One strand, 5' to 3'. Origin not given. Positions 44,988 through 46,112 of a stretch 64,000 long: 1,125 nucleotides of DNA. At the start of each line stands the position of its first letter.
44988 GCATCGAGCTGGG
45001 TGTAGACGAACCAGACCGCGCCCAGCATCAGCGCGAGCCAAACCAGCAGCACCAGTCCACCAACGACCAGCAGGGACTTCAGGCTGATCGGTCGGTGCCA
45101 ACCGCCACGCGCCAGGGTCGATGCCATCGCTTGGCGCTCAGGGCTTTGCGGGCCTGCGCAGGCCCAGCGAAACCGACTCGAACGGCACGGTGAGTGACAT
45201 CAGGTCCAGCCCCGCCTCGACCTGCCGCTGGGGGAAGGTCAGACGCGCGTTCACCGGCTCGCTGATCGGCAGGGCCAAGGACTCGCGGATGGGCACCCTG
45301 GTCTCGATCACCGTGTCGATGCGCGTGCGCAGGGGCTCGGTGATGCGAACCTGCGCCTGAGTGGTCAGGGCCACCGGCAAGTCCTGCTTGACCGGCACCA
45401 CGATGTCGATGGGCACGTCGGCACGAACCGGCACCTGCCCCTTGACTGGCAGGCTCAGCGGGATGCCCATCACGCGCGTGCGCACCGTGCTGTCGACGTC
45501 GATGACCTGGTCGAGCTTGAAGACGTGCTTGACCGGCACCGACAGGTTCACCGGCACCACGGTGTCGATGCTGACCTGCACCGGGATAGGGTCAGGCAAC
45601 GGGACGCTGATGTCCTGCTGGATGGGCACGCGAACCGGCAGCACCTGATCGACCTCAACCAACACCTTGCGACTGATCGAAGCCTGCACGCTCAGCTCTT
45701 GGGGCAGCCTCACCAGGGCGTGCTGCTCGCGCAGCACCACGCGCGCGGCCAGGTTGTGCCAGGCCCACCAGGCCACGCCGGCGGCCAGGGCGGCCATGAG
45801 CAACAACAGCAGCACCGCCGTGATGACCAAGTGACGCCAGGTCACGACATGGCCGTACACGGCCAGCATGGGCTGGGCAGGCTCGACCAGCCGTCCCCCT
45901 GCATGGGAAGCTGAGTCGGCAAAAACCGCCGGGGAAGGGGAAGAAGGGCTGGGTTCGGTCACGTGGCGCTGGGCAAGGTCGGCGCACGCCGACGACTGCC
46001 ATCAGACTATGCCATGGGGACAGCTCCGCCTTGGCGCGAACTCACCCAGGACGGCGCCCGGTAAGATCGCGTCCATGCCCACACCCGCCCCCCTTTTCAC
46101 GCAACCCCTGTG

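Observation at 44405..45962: Two paralogous membrane-anchored giant beta-hairpin proteins: candidate periplasm-spanning tube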

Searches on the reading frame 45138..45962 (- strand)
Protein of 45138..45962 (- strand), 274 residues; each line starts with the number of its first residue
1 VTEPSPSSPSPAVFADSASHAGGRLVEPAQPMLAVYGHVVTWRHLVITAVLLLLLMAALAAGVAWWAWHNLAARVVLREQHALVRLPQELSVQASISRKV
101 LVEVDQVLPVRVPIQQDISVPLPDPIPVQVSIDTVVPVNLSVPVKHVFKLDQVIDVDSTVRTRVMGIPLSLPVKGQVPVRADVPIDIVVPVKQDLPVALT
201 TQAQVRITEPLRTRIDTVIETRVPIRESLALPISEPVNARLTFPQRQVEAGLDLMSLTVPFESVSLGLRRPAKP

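Call 3: search_protein_families(library=pfam, proteins=[window:45138-45962:-], max_evalue=1)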
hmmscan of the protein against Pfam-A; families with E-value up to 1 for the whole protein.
window:45138-45962:- (274 aa): 1 family
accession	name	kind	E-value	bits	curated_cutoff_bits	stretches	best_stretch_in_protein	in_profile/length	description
PF07811.17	TadE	-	0.17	12.4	22.9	1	47-72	10-35/43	TadE-like protein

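Call 4: search_protein_families(library=ncbifam, proteins=[window:45138-45962:-], max_evalue=1)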
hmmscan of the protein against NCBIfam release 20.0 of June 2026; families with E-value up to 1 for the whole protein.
window:45138-45962:- (274 aa): 0 families

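Call 7: find_homologous_proteins(query=window:45138-45962:-)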
Query window:45138-45962:- (274 aa): 41 proteins with E <= 0.001 among 2969 candidates.
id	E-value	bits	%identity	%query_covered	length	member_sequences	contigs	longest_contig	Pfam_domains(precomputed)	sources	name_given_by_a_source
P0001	7.6e-132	457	85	94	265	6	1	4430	-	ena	-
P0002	1.1e-131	456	90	88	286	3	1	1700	-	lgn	-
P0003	2.8e-128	445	88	89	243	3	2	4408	-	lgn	-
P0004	3.0e-125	435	77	100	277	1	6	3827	-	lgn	-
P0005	4.2e-125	435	86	89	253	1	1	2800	-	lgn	-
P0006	6.4e-125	434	83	89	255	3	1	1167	-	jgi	-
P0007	3.2e-124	432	87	87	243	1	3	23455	-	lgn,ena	-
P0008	4.1e-123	428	84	89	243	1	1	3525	-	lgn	-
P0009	4.6e-120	418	82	87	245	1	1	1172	-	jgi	jgi:hypothetical protein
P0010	1.1e-115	404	75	95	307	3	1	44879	-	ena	-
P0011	2.7e-112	393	87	75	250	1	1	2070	-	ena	-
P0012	1.8e-110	387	73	89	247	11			-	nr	nr:hypothetical protein [uncultured Aquabacterium sp.]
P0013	3.2e-108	379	75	87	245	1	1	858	-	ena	-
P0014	5.9e-105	369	66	94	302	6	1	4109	-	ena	-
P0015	2.8e-103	363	66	93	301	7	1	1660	-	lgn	-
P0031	7.6e-83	296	58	88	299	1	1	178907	-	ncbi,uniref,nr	ncbi:hypothetical protein GTZ97_12315 [Aquabacterium fontiphilum]|uniref:hypothetical protein n=1 Ta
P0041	5.6e-32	129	33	82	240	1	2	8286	-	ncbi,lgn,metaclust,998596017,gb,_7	metaclust:\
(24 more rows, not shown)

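Call 15: find_encoding_contigs(protein=P0031, flank=10000, max_places=2)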
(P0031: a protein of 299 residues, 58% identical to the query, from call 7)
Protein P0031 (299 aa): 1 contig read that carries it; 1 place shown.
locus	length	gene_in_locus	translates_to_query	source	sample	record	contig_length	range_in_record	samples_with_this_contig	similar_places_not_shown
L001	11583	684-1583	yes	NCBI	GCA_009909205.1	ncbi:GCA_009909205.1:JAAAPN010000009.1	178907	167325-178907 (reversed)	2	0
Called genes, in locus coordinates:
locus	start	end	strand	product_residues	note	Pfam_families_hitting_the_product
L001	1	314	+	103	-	?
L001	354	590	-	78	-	PF09791:Oxidored-like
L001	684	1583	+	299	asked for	-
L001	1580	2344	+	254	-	-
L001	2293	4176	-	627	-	PF02776:TPP_enzyme_N, PF00205:TPP_enzyme_M, PF02775:TPP_enzyme_C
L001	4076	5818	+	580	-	PF13450:NAD_binding_8, PF01593:Amino_oxidase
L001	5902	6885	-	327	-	PF08545:ACP_syn_III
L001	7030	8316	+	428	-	PF00990:GGDEF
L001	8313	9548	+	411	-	PF00990:GGDEF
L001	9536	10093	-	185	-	PF03551:PadR, PF10400:Vir_act_alpha_C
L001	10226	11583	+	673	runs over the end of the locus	PF00724:Oxidored_FMN, PF00070:Pyr_redox (faint), PF00890:FAD_binding_2 (weak), PF01266:DAO (weak), PF03486:HI0933_like (weak), PF07992:Pyr_redox_2, PF12831:FAD_oxidored (weak), PF13450:NAD_binding_8, +1 more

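Call 16: find_encoding_contigs(protein=P0041, flank=10000, max_places=2)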
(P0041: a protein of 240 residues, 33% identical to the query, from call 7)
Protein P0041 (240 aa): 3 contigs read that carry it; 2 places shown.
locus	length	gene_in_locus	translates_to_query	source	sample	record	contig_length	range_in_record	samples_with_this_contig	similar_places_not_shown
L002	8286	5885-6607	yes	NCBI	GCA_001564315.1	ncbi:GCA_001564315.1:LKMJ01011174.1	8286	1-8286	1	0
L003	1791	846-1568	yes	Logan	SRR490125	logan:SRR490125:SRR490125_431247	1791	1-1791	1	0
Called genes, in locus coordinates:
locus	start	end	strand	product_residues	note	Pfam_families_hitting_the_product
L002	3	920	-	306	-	?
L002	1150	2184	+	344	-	PF13280:WYL, PF25583:WCX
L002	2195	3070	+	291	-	PF12073:DUF3553 (weak)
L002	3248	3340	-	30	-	-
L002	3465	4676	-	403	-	PF13380:CoA_binding_2, PF00378:ECH_1, PF16113:ECH_2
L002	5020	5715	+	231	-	PF09335:VTT_dom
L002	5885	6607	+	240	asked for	-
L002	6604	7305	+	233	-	-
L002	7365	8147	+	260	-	PF00027:cNMP_binding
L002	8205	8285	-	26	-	?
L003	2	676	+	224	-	?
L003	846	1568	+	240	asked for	-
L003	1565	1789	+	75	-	?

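Call 20: predict_structure(alignment_id=A2)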
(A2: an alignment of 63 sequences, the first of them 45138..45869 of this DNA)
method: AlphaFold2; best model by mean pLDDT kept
length: 243 residues; sequences in the alignment: 63
mean_pLDDT: 67.8   pTM: 0.28
mean pLDDT of the five models: 67.8, 65.7, 62.0, 61.3, 60.9
residues with pLDDT >= 90: 17; 70-90: 95; 50-70: 97; < 50: 34
segments of 3 or more residues with pLDDT < 50: 1-3, 67-72, 183-191, 195-201, 220-224
pLDDT, mean of each block of 10 residues (from residue 1): 58 89 95 84 57 67 48 52 59 68 75 80 84 83 82 78 76 68 47 47 54 59 54 64 64
secondary structure, 60 per line:
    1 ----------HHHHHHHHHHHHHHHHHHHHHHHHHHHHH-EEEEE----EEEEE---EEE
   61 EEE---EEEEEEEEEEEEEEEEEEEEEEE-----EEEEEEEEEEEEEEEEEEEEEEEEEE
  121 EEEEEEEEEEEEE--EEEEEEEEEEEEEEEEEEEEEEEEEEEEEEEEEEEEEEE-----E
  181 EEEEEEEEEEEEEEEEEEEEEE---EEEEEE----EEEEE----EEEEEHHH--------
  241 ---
elements in order: H11-39 E41-45 E50-54 E58-63 E67-89 E95-133 E136-174 E180-202 E206-211 E216-220 E225-229

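Call 22: search_protein_representatives(alignment_id=A2)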
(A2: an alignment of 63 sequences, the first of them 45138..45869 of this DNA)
Query: 63 sequences, 244 profile positions. Proteins with E-value up to 0.001 (for the whole library): 532; up to 1e-10: 250; up to 1e-30: 93. The best 150 are listed.
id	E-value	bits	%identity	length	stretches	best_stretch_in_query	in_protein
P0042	2.7e-91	321.6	-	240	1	5-241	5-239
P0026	2.5e-86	305.4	-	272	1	5-240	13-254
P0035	3.0e-84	298.6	-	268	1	9-242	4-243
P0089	5.0e-78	278.2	-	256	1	9-242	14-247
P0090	1.8e-72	260.0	-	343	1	9-240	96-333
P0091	2.8e-69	249.5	-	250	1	7-240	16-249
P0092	1.1e-67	244.3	-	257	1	8-243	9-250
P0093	2.8e-67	243.0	-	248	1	14-239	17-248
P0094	1.8e-66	240.3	-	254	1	10-241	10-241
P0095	7.1e-66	238.4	-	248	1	8-239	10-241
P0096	3.7e-64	232.8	-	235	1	7-238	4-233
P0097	4.2e-62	226.1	-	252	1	8-232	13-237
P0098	1.6e-61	224.2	-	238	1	17-239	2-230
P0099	1.3e-60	221.2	-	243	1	14-238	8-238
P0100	5.4e-60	219.1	-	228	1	17-241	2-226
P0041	6.8e-60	218.8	-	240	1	12-242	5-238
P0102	1.9e-59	217.4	-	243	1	11-240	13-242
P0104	6.3e-58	212.4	-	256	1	8-236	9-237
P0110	6.0e-55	202.6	-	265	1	12-240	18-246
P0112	5.1e-53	196.3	-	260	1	9-239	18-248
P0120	2.3e-47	177.8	-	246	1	11-238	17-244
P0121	7.8e-47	176.1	-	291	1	9-239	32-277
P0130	1.6e-44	168.5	-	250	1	27-242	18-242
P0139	1.4e-40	155.6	-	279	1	11-240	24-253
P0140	1.8e-40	155.2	-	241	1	21-243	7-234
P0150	2.2e-37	145.1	-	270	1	10-240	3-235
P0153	2.3e-36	141.8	-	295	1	14-241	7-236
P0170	1.8e-31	125.7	-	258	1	25-212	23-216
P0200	4.6e-27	111.3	-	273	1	14-238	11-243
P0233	3.3e-20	88.8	-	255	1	19-211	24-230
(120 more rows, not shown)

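Call 23: fold_search(model_id=the predicted structure, library=pdb)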
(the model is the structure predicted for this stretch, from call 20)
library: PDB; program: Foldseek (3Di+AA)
matches with E <= 10: 73; with E <= 0.001: 0
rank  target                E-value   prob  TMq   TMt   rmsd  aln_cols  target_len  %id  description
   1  5ec5_C                7.9e-02  0.09  0.08  0.07  30.2       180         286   10  Crystal structure of lysenin pore (released 2016-05-18)
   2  5ec5_B                1.3e-01  0.08  0.08  0.07  27.6       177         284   12  Crystal structure of lysenin pore (released 2016-05-18)
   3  5ec5_D                1.4e-01  0.07  0.08  0.07  28.7       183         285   10  Crystal structure of lysenin pore (released 2016-05-18)
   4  5ec5_I                1.5e-01  0.07  0.08  0.07  28.9       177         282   11  Crystal structure of lysenin pore (released 2016-05-18)
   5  5ec5_F                1.7e-01  0.06  0.08  0.07  29.4       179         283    9  Crystal structure of lysenin pore (released 2016-05-18)
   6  5ec5_M                1.8e-01  0.08  0.09  0.07  27.6       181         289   10  Crystal structure of lysenin pore (released 2016-05-18)
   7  5gaq_A                2.3e-01  0.08  0.10  0.09  26.5       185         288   12  Cryo-EM structure of the Lysenin Pore (released 2016-04-06)
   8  9fnp_A                2.8e-01  0.08  0.08  0.06  34.3       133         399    7  Aerolysin mutant K238A in styrene-maleic acid lipid particles (released 2025-02-12)
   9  5ec5_A                2.8e-01  0.07  0.10  0.09  26.9       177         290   12  Crystal structure of lysenin pore (released 2016-05-18)
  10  9fnq_A                3.1e-01  0.08  0.10  0.07  23.4       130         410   10  Aerolysin double mutant K238A/K244A in styrene-maleic acid lipid particles (released 2025-02-12)
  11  9ign_H                3.1e-01  0.08  0.10  0.06  23.3       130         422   10  Aerolysin E254A/E258A in styrene-maleic acid lipid particles (released 2025-11-26)
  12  9fm6_A                3.9e-01  0.08  0.10  0.07  23.4       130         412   10  Aerolysin Wildtype in styrene-maleic acid lipid particles (released 2025-02-12)
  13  9fml_A                4.1e-01  0.08  0.09  0.06  29.9       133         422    8  Aerolysin heptamer in membrane inserted form reconstituted in amphipoles. (released 2025-02-12)
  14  6rb9_A                4.9e-01  0.08  0.10  0.10  25.4       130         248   12  The pore structure of Clostridium perfringens epsilon toxin (released 2019-06-19)
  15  5ec5_E                5.2e-01  0.08  0.11  0.10  25.9       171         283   12  Crystal structure of lysenin pore (released 2016-05-18)
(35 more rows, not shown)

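Call 26: search_protein_families(library=pfam, alignment_id=A3, max_evalue=0.01)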
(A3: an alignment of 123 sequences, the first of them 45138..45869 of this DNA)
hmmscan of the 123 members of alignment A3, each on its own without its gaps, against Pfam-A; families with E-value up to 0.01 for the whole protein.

A. member 1, window:45138-45869:- (243 aa): 0 families

B. families by the number of members that match (of 123 scanned): 4 families
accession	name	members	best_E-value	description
PF04519.19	Bactofilin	1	0.00031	Polymer-forming cytoskeletal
PF23933.1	DUF7269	1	0.0015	Family of unknown function (DUF7269)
PF09172.16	Vit_open_b-sht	1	0.004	Vitellinogen, open beta-sheet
PF07070.16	Spo0M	1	0.0045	SpoOM protein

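Call 30: find_homologous_proteins(query=A3, max_evalue=0.00001)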
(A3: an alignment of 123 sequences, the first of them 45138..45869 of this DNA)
Query A3 (123 sequences) (243 aa, profile of the alignment): 40 proteins with E <= 0.00001 among 8000 candidates.
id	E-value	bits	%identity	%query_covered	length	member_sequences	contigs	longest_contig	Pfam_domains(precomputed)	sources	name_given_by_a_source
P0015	1.2e-68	249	68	98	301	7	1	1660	-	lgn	-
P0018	1.1e-67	246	65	99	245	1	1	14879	-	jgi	jgi:hypothetical protein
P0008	1.6e-67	245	84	100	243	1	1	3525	-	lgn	-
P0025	1.9e-67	245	60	100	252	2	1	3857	-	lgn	-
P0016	4.6e-67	244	67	98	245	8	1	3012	-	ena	-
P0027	5.9e-67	244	59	98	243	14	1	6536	-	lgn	-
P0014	6.4e-67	243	68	98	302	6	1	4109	-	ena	-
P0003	1.7e-66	242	88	100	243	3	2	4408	-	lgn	-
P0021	3.0e-66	241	62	100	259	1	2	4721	-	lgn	-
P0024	6.1e-66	240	63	100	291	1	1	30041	-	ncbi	-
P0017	8.6e-66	240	64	100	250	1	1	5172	-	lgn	-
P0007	1.5e-65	239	87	98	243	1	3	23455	-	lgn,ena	-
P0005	1.9e-65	239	86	100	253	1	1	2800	-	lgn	-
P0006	2.1e-65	238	83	99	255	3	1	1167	-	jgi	-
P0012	2.1e-65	238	73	100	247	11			-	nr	nr:hypothetical protein [uncultured Aquabacterium sp.]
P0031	2.2e-64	235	58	98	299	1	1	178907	-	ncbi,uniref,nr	ncbi:hypothetical protein GTZ97_12315 [Aquabacterium fontiphilum]|uniref:hypothetical protein n=1 Ta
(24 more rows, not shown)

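Call 31: list_cluster_members(proteins=[P0096, P0100, P0110, P0120, P0130, P0140, P0150, P0170, P0200, P0233])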
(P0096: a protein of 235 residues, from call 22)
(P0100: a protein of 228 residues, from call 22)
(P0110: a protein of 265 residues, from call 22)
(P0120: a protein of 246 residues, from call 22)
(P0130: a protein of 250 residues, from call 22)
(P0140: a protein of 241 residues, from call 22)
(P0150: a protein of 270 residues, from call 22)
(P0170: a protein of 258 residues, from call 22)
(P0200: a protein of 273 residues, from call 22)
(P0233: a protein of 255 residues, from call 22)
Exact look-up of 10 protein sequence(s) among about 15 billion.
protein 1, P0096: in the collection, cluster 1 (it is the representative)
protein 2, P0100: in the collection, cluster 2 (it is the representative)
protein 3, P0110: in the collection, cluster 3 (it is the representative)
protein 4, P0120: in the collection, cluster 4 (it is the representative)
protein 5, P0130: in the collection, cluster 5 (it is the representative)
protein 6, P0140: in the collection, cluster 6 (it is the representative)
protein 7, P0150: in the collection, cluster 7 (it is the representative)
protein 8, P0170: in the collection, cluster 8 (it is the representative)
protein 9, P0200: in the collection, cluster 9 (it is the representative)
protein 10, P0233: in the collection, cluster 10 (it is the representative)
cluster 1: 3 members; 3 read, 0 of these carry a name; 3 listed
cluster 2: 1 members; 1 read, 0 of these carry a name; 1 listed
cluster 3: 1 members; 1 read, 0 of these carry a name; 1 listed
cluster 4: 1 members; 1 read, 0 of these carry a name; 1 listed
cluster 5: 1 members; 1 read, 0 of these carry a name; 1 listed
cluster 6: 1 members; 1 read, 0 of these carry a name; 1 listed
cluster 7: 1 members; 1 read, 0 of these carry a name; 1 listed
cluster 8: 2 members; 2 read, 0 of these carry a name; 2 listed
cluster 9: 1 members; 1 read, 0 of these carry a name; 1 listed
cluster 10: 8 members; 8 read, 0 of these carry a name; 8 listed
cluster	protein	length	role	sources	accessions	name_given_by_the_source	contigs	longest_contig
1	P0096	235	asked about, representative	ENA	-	-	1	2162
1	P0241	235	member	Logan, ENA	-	-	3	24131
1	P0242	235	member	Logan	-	-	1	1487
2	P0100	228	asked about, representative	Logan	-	-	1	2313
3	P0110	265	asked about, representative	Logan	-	-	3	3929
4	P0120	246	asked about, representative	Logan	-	-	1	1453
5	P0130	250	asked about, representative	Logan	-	-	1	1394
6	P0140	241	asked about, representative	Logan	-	-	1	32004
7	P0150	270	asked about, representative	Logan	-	-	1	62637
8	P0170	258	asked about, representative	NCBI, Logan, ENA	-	-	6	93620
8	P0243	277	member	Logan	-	-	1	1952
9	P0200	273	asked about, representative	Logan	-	-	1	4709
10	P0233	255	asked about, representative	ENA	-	-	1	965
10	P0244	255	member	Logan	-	-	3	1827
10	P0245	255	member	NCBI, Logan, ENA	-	-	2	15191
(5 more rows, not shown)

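Call 33: find_related_loci(query=A1, collection=genome_contigs, flank=8000)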
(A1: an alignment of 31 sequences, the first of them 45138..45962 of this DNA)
Query A1 (274 aa) in genome_contigs; peptide patterns used: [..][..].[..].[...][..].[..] (x = any residue, [..] = any of these).
55 stretches matched a pattern; 27 encode a relative of the query (tblastn E <= 1e-3); 27 distinct loci.
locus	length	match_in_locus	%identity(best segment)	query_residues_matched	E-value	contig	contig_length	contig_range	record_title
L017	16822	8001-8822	95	1-274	7e-151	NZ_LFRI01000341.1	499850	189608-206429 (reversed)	Aquabacterium parvum strain B6 contig000341, whole genome shotgun sequence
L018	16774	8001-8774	93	17-274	1e-140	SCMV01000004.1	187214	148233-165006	Comamonadaceae bacterium 2PF NODE_4_length_187214_cov_18.673385, whole genome shotgun sequence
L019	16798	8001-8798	83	9-274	2e-127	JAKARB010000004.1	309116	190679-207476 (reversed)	MAG: Proteobacteria bacterium isolate YF3.bin23 NODE_16_length_309116_cov_11.297056, whole genome shotgun sequence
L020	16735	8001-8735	73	30-274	8e-118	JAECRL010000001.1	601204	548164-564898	MAG: Burkholderiales bacterium isolate AER3_2 diesel_EC_AER3_1_length_601209_cov_205, whole genome shotgun sequence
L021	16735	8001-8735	73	30-274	9e-118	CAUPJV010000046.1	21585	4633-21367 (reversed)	MAG: uncultured Aquabacterium sp. isolate m10-metabat.9 genome assembly, contig: m10-c340, whole genome shotgun sequence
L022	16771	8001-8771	63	1-270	9e-111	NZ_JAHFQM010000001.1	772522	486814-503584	MAG: Aquabacterium sp. isolate nzgw550 NODE_4_length_772523_cov_8.748621, whole genome shotgun sequence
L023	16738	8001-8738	89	29-274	7e-139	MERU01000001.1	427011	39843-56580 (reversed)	MAG: Burkholderiales bacterium RIFCSPHIGHO2_01_FULL_63_240 rifcsphigho2_01_scaffold_27, whole genome shotgun sequence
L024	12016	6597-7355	64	5-270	1e-109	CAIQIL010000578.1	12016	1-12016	MAG: uncultured Burkholderiales bacterium isolate YR_bin-4384 genome assembly, contig: bin-4384:578/711, whole genome sh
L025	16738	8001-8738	68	27-272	2e-106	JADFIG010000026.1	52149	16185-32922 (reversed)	MAG: Proteobacteria bacterium isolate B38T1B8 B38T1B8_NODE845, whole genome shotgun sequence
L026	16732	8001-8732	61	31-274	1e-97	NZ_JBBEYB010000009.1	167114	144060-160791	Aquabacterium sp. G14 Scaffold9_1, whole genome shotgun sequence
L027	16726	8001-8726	60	32-274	2e-97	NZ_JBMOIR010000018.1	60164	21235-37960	MAG: Aquabacterium sp. isolate Deming_bin.455 contig787, whole genome shotgun sequence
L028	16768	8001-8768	57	5-269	1e-95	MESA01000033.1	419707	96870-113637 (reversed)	MAG: Burkholderiales bacterium RIFCSPHIGHO2_12_FULL_63_20 rifcsphigho2_12_scaffold_46, whole genome shotgun sequence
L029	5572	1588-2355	57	5-269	3e-95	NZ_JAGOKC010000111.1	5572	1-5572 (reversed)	MAG: Aquabacterium sp. isolate Gw_Eff_bin_204 Gw_Eff_48499_length_5572_cov_8.879155, whole genome shotgun sequence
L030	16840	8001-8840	54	5-273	2e-95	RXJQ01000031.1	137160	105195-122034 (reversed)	MAG: Burkholderiales bacterium isolate AWTP1-19 sample_66_scaffold_28, whole genome shotgun sequence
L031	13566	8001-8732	65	31-274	1e-94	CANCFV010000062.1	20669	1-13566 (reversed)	MAG: Burkholderiales bacterium isolate JR-MC-A-240519-37 genome assembly, contig: JR-MC-A-240519-C1702, whole genome sho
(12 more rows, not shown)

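Call 37: search_solved_structures(query=A3, max_evalue=10)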
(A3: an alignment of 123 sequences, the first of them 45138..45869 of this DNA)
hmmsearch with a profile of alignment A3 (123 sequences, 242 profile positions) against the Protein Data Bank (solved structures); distinct sequences matched with E-value up to 10: 4.
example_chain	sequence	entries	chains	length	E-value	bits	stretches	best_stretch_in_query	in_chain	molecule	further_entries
5w82_C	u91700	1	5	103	0.046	16.2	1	80-118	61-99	Protein delta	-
8fk7_A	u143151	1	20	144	0.54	12.7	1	13-81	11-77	Flagellin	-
1pp7_U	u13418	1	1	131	1.7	11.2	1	183-237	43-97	39 kDa initiator binding protein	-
1pp8_U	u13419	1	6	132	1.7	11.1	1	183-237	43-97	39 kDa initiator binding protein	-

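Call 44: search_protein_families(library=pfam, proteins=[L002:4966-5715:+], max_evalue=0.001)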
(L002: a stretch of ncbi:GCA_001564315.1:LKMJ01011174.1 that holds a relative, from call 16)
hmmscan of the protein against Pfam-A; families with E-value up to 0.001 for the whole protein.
L002:4966-5715:+ (249 aa): 1 family
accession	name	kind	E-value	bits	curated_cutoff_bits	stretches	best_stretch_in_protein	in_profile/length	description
PF09335.16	VTT_dom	-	6.5e-12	46.4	33.9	1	100-203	11-122/123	VTT domain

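Call 45: find_encoding_contigs(protein=P0170, flank=8000, max_places=2)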
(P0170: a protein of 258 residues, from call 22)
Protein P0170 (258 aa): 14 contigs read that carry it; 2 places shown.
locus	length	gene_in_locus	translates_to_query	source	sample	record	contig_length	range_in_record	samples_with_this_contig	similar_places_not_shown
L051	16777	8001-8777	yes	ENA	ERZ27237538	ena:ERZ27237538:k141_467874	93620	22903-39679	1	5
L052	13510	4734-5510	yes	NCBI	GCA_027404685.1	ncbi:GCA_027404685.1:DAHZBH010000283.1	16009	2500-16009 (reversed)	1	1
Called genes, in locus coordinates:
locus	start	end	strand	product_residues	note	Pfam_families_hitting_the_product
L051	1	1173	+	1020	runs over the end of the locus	PF00873:ACR_tran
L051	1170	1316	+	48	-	-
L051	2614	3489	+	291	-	PF16811:TAtT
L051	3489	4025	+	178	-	PF04290:DctQ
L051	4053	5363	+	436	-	PF06808:DctM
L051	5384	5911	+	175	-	PF00582:Usp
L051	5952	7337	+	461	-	PF03480:DctP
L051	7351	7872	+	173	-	PF00582:Usp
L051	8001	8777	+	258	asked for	-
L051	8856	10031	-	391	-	PF13237:Fer4_10 (weak), PF12838:Fer4_7, PF13187:Fer4_9 (weak), PF14697:Fer4_21 (weak), PF00037:Fer4 (weak)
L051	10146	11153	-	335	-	PF25160:LdpA_Fe-S-bd (faint), PF12797:Fer4_2 (faint), PF13237:Fer4_10 (weak), PF14697:Fer4_21, PF12838:Fer4_7 (weak), PF13187:Fer4_9, PF00037:Fer4 (weak), PF00881:Nitroreductase, +3 more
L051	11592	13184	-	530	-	PF00501:AMP-binding, PF13193:AMP-binding_C (weak)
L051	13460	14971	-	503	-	PF02771:Acyl-CoA_dh_N (weak), PF02770:Acyl-CoA_dh_M, PF00441:Acyl-CoA_dh_1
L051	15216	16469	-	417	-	PF00108:Thiolase_N, PF02803:Thiolase_C, PF22691:Thiolase_C_1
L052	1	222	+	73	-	?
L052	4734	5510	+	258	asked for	-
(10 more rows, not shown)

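Call 46: find_encoding_contigs(protein=P0150, flank=8000, max_places=2)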
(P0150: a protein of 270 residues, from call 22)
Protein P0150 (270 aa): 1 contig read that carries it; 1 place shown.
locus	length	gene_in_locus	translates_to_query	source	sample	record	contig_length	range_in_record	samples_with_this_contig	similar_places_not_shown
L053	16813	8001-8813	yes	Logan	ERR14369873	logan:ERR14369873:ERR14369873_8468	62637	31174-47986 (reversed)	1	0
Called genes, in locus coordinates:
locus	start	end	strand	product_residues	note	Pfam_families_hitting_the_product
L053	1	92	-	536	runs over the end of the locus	PF00069:Pkinase, PF07714:PK_Tyr_Ser-Thr, PF00672:HAMP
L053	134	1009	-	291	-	PF16697:Yop-YscD_cpl (weak), PF00498:FHA (weak), PF16697:Yop-YscD_cpl, PF00498:FHA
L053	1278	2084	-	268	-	PF13417:GST_N_3, PF13409:GST_N_2 (faint)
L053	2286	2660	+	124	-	-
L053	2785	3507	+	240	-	PF00072:Response_reg, PF00486:Trans_reg_C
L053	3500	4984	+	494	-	PF00512:HisKA, PF02518:HATPase_c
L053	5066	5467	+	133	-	PF01124:MAPEG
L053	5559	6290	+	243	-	PF06468:Spond_N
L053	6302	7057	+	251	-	PF06468:Spond_N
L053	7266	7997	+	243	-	-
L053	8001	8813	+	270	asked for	-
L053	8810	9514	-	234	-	PF21842:DUF6901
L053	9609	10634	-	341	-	PF01551:Peptidase_M23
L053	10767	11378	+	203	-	PF00440:TetR_N, PF17918:TetR_C_15 (weak), PF17928:TetR_C_22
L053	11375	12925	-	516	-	PF17149:CHASE5 (faint), PF00512:HisKA, PF02518:HATPase_c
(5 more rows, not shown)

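Call 47: find_encoding_contigs(protein=P0140, flank=8000, max_places=2)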
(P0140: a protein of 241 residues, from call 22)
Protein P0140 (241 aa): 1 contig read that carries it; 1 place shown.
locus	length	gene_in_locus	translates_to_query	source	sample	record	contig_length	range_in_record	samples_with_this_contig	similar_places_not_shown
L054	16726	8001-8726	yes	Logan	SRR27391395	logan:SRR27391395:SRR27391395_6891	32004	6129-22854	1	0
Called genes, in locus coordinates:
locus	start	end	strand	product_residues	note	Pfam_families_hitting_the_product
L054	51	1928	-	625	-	PF13449:Phytase-like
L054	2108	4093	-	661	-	PF01807:Zn_ribbon_DnaG, PF08275:DNAG_N, PF01751:Toprim, PF13155:Toprim_2, PF13362:Toprim_3, PF13662:Toprim_4, PF10410:DnaB_bind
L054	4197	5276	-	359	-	PF13512:TPR_18, PF13174:TPR_6 (faint), PF13525:YfiO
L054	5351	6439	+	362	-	PF00849:PseudoU_synth_2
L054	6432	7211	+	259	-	PF02578:Cu-oxidase_4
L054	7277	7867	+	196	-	PF00258:Flavodoxin_1, PF12724:Flavodoxin_5, PF03358:FMN_red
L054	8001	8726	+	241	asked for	-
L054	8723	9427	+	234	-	-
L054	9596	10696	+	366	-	-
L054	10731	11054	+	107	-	PF03658:Ub-RnfH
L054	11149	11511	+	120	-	PF01494:FAD_binding_3, PF01266:DAO (weak), PF13450:NAD_binding_8 (faint)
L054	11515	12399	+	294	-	PF01494:FAD_binding_3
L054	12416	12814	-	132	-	PF04355:BamE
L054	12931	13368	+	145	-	PF01475:FUR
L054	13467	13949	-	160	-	PF01638:HxlR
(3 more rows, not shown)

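Call 69: search_protein_families(library=padloc, proteins=[window:45138-45869:-], max_evalue=1)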
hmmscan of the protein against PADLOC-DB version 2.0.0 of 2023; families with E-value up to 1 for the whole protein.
window:45138-45869:- (243 aa): 0 families

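Call 70: search_protein_families(library=phrogs, proteins=[window:45138-45869:-], max_evalue=1)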
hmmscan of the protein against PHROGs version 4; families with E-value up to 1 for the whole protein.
window:45138-45869:- (243 aa): 1 family
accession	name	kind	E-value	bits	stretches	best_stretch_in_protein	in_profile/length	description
phrog_214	-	lysis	0.57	11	1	20-69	10-57/176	Rz-like spanin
